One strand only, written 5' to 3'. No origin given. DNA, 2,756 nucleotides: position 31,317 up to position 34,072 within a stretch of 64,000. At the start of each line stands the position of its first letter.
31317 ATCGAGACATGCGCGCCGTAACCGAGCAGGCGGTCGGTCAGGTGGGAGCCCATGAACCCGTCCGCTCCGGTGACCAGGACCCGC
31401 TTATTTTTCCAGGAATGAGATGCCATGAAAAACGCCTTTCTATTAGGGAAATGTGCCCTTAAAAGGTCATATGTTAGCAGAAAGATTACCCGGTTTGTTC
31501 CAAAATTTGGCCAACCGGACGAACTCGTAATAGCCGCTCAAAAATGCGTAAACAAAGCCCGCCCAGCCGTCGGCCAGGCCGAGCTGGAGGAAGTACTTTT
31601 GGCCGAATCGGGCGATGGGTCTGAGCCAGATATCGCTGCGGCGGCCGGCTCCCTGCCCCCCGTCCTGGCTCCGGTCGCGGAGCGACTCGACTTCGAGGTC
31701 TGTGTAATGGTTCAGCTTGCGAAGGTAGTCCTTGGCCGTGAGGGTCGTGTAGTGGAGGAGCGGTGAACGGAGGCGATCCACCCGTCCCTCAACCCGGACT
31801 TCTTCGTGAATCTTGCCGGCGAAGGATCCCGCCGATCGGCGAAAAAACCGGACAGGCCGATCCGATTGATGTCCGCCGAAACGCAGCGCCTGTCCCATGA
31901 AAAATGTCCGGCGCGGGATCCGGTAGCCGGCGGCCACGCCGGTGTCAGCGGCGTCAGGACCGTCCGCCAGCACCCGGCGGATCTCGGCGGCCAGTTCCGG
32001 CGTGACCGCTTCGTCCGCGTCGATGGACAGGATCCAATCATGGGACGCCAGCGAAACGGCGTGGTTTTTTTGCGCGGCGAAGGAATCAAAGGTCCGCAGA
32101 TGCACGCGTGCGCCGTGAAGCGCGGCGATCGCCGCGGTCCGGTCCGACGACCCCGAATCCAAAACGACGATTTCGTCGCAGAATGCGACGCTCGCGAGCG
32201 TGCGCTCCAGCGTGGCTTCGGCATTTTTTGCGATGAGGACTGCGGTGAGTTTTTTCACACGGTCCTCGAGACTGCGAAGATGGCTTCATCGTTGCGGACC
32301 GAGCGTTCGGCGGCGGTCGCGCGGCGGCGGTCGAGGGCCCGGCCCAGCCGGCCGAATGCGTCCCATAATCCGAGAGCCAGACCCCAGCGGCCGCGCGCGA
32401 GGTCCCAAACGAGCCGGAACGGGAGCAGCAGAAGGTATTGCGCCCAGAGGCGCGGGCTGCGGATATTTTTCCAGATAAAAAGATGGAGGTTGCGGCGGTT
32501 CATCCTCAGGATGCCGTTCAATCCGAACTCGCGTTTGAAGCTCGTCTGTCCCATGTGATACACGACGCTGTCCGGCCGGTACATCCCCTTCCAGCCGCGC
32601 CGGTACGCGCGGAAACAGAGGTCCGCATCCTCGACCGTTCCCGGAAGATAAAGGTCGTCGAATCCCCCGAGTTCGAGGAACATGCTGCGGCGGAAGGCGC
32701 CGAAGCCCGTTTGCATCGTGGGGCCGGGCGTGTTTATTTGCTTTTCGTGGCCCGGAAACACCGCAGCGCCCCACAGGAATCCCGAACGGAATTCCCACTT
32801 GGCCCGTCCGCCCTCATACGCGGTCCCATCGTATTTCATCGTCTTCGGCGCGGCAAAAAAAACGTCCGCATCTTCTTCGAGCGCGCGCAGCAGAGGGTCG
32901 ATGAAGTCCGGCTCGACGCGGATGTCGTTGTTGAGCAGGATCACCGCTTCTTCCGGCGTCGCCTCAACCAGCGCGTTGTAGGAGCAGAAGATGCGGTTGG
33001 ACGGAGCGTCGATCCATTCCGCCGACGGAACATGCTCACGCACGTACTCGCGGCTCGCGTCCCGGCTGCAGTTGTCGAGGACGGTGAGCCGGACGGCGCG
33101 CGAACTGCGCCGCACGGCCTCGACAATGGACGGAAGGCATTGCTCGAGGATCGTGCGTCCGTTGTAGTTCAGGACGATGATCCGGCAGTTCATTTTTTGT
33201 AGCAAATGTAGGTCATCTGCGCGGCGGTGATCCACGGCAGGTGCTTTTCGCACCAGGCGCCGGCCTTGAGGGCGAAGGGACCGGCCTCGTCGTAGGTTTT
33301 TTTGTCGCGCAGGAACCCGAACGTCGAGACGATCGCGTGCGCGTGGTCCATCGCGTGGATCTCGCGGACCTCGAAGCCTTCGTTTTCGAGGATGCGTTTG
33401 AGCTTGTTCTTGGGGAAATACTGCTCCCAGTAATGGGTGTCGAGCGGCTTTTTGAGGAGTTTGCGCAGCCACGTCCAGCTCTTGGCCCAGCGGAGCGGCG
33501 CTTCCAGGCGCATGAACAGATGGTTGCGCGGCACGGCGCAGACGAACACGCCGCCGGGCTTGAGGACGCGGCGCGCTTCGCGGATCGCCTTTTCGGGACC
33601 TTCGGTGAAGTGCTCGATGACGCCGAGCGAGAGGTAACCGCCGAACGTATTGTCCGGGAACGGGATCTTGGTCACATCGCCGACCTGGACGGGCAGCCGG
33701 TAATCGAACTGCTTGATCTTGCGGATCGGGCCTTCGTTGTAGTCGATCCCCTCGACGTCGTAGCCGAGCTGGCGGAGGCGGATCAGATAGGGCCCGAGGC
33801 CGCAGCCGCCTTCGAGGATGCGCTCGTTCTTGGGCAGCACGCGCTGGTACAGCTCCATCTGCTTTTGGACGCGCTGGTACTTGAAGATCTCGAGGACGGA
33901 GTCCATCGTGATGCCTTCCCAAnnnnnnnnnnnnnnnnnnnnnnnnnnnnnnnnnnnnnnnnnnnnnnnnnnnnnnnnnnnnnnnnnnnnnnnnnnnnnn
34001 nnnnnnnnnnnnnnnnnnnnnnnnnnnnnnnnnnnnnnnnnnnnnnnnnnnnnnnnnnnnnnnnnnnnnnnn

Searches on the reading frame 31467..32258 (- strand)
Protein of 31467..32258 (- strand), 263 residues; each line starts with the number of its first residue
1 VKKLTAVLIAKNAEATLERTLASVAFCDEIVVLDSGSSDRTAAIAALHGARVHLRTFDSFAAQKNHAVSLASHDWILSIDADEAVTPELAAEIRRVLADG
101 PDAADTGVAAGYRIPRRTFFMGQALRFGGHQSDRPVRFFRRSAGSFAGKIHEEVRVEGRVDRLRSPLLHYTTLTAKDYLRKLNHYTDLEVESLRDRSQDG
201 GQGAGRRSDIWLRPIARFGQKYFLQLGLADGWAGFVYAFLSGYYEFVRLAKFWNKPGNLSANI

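Call 8: search_protein_families(library=pfam, proteins=[window:31467-32258:-], max_evalue=0.01)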
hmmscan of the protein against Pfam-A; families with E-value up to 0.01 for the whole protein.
window:31467-32258:- (263 aa): 2 families
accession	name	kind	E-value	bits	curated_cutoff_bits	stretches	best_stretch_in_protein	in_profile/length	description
PF00535.33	Glycos_transf_2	-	6.6e-15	55.9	23.3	1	6-109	2-116/168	Glycosyl transferase family 2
PF13704.12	Glyco_tranf_2_4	-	6.3e-06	27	27.5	1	11-86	1-85/98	Glycosyl transferase family 2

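Call 71: search_solved_structures(query=window:31467-32258:-, max_evalue=0.001)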
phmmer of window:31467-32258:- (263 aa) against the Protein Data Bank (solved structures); distinct sequences matched with E-value up to 0.001: 5.
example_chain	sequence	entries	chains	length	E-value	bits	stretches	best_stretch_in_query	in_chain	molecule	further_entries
22ao_A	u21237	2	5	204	3.4e-12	49.6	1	4-174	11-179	GmaR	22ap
7msk_A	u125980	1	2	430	1.6e-06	31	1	4-84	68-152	Glyco_trans_2-like domain-containing protein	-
3f1y_A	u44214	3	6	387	4.2e-05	26.3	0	25-125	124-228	Mannosyl-3-phosphoglycerate synthase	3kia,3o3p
7msp_A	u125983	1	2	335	0.00053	22.7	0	5-97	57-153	SPbeta prophage-derived glycosyltransferase SunS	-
7msn_A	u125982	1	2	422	0.00093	21.9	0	5-97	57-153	SPbeta prophage-derived glycosyltransferase SunS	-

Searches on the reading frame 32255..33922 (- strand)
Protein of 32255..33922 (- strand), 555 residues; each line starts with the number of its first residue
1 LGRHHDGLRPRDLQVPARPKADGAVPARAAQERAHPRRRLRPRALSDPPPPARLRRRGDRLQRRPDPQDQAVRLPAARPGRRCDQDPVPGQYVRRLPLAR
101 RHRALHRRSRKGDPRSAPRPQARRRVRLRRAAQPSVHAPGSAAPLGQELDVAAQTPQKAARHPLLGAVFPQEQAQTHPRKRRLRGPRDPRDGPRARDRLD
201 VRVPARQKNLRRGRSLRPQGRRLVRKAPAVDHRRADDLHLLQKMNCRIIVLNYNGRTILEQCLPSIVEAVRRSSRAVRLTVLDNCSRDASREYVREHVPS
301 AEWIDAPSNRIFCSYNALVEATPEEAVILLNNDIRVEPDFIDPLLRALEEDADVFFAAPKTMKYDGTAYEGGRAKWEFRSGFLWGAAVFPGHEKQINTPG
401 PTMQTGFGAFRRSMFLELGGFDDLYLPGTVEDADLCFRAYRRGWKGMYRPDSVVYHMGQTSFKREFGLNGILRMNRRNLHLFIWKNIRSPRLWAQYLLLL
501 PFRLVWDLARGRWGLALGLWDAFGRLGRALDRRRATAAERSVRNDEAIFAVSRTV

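Call 8: search_protein_families(library=pfam, proteins=[window:32255-33922:-], max_evalue=0.01)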
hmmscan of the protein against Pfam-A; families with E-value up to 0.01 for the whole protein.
window:32255-33922:- (555 aa): 3 families
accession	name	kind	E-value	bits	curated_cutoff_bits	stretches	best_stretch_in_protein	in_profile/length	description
PF00535.33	Glycos_transf_2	-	5.5e-12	46.4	23.3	1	248-417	2-166/168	Glycosyl transferase family 2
PF13641.12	Glyco_tranf_2_3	-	3.9e-08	34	27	1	246-463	3-218/230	Glycosyltransferase like family 2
PF13632.12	Glyco_trans_2_3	-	0.00039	20.7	27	1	405-467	74-134/198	Glycosyl transferase family group 2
